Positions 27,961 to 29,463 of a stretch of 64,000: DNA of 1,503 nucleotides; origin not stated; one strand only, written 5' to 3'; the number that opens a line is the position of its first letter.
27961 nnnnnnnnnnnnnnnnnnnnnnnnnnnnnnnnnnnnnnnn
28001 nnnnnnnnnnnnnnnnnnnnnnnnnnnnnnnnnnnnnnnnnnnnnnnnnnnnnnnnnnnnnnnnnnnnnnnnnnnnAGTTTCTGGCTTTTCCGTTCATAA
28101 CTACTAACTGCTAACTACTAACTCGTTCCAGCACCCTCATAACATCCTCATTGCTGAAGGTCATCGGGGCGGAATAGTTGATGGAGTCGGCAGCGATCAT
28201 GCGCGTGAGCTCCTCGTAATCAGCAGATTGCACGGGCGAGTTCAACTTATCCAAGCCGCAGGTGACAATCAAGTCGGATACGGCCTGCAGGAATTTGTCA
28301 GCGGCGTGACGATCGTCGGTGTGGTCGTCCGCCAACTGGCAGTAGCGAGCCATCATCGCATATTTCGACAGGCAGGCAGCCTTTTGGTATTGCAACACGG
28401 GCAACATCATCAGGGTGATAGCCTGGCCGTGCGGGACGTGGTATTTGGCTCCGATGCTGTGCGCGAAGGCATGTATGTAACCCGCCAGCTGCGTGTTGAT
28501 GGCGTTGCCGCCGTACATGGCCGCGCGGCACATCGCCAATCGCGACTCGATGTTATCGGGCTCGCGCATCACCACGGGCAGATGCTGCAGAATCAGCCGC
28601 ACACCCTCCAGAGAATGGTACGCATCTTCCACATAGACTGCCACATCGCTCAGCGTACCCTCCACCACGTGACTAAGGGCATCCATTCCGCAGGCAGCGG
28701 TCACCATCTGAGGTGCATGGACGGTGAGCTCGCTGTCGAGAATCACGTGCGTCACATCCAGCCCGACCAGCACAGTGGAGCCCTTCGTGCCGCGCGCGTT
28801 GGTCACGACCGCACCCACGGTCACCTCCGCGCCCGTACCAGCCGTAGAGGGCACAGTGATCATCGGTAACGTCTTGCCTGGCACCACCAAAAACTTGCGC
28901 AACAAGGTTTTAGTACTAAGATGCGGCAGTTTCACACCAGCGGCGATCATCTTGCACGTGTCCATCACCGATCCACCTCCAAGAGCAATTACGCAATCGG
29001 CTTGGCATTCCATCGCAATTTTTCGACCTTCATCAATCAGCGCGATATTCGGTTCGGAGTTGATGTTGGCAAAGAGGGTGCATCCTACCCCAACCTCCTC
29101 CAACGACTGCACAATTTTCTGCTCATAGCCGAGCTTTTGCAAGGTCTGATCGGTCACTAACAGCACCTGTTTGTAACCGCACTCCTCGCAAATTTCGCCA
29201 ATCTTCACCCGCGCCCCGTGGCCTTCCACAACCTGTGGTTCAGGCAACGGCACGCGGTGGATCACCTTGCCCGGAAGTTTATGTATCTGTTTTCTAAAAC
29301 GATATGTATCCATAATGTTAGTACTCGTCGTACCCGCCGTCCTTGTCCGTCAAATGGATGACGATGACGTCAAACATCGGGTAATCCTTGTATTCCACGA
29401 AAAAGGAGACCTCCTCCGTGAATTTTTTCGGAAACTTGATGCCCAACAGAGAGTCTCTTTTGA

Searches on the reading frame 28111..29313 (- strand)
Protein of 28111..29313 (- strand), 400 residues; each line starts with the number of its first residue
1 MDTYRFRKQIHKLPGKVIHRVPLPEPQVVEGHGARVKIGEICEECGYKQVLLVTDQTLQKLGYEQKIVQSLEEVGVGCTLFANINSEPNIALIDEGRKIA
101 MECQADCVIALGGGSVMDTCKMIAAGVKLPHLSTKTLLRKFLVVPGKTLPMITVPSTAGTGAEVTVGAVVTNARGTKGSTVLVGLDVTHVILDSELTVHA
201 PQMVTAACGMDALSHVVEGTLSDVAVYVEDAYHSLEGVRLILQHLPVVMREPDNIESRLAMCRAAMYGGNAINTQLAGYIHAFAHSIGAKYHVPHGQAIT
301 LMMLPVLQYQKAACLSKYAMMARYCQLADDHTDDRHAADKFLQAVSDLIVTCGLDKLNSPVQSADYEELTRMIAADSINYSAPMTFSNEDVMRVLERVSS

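Call 8: search_protein_families(library=pfam, proteins=[window:28111-29313:-])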
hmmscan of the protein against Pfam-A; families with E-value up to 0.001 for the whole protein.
window:28111-29313:- (400 aa): 3 families
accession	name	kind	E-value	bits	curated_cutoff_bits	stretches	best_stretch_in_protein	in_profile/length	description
PF00465.25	Fe-ADH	-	4.7e-38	130.9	31.3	1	27-179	3-153/168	Iron-containing alcohol dehydrogenase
PF25137.1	ADH_Fe_C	-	7.1e-28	98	27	1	205-397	1-192/194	Fe-containing alcohol dehydrogenase family, C-terminal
PF13685.12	Fe-ADH_2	-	2.3e-13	50.8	28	1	31-136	3-106/149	Iron-containing alcohol dehydrogenase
